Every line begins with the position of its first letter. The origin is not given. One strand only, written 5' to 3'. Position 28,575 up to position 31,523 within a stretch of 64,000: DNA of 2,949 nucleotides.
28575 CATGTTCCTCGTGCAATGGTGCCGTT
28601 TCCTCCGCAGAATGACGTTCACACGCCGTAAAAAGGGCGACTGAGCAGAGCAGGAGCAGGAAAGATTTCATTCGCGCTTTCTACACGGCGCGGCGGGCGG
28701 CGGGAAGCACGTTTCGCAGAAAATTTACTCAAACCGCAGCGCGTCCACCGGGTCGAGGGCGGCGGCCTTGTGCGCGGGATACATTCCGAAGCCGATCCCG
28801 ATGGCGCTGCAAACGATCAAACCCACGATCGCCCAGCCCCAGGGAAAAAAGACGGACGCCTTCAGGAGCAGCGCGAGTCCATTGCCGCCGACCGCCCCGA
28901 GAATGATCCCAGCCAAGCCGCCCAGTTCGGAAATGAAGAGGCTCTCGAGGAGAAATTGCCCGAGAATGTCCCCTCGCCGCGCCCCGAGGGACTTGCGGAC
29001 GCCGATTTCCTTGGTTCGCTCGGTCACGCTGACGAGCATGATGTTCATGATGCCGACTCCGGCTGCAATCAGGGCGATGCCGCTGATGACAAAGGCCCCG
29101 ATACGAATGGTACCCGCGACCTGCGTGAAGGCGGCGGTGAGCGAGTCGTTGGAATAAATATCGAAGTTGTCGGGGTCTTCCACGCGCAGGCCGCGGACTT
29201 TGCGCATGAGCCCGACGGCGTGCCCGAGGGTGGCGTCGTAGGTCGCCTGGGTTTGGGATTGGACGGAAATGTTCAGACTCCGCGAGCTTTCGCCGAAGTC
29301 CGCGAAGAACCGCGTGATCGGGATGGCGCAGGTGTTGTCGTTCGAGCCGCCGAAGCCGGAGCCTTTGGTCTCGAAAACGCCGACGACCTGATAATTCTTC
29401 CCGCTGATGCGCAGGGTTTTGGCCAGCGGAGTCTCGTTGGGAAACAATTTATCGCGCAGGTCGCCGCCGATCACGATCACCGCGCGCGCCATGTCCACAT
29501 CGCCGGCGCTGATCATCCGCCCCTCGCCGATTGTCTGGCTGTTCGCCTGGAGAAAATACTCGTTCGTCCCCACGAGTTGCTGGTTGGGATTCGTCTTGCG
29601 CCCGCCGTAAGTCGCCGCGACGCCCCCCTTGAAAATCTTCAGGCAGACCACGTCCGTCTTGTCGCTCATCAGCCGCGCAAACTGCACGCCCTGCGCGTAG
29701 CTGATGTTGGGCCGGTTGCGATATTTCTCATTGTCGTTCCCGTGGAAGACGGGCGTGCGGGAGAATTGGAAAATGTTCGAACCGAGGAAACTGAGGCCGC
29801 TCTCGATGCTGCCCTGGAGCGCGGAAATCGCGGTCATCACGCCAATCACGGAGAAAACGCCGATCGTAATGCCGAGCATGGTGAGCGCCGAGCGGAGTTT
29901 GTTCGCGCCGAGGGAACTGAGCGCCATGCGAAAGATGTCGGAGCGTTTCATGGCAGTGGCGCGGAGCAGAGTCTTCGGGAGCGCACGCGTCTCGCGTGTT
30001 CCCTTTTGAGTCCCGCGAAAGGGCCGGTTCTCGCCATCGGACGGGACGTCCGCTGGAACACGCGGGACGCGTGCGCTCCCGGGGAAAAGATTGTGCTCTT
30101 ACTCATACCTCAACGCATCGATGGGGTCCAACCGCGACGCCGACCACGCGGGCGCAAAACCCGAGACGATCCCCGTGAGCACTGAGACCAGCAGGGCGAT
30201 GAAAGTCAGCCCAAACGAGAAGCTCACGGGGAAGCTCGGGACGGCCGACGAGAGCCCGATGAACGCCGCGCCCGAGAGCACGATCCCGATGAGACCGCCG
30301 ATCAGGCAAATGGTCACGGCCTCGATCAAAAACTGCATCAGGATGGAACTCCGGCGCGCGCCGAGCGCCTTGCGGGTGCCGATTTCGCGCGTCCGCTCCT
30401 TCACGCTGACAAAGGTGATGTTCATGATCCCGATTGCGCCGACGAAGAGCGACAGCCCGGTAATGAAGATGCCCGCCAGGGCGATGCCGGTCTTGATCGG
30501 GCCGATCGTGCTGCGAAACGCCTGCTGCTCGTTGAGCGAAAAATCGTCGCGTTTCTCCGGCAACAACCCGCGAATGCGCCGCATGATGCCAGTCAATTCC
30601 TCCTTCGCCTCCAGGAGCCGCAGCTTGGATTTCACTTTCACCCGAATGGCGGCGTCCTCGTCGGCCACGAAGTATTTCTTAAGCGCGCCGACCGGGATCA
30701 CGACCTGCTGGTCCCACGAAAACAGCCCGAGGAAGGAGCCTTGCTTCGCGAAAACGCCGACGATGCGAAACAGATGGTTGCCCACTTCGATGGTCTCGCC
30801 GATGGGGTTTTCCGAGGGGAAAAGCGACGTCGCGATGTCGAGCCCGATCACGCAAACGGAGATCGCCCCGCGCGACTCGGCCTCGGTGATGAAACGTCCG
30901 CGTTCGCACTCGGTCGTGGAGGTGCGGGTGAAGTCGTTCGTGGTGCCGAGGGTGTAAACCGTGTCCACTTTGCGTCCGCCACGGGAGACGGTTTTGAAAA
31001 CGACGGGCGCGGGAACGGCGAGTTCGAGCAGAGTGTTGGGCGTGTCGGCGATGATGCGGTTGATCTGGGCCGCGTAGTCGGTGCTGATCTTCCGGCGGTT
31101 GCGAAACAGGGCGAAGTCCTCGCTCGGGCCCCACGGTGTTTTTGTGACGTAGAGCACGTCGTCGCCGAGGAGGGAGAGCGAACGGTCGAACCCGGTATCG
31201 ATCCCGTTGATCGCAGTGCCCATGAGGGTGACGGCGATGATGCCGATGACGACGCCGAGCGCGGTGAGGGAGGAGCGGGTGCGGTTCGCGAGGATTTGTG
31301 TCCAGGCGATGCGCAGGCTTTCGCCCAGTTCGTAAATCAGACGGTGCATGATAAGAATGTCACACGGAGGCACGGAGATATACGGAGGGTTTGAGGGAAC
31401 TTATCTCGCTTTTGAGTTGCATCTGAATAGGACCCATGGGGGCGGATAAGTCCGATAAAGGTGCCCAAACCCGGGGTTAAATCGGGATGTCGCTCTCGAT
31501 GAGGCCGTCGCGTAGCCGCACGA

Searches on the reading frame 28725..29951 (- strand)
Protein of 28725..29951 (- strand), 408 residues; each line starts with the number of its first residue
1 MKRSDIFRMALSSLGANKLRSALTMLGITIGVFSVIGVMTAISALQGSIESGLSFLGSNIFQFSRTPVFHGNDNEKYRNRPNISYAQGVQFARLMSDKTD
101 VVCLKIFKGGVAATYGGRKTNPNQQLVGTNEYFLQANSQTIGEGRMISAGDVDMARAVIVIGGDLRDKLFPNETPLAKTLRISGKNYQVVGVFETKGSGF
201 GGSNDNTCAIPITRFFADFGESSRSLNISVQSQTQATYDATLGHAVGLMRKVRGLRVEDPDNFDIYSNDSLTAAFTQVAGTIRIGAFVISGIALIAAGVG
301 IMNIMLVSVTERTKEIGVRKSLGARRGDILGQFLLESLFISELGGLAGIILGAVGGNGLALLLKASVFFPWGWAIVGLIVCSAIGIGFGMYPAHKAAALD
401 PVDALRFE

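Call 54: search_protein_families(library=pfam, proteins=[window:28725-29951:-])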
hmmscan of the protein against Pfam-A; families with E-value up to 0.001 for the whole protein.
window:28725-29951:- (408 aa): 2 families
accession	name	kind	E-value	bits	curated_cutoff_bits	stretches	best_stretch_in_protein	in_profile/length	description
PF12704.14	MacB_PCD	-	1.1e-30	108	27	1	21-238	1-197/207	MacB-like periplasmic core domain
PF02687.27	FtsX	-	9.6e-19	68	25.5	1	288-400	2-119/120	FtsX-like permease C-terminal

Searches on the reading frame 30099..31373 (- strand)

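Call 54: search_protein_families(library=pfam, proteins=[window:30099-31373:-])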
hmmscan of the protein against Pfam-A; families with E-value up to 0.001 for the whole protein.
window:30099-31373:- (424 aa): 2 families
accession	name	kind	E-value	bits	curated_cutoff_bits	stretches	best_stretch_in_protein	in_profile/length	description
PF12704.14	MacB_PCD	-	1.6e-33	117.2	27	1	34-261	1-205/207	MacB-like periplasmic core domain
PF02687.27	FtsX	-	2.2e-20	73.4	25.5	1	302-417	1-120/120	FtsX-like permease C-terminal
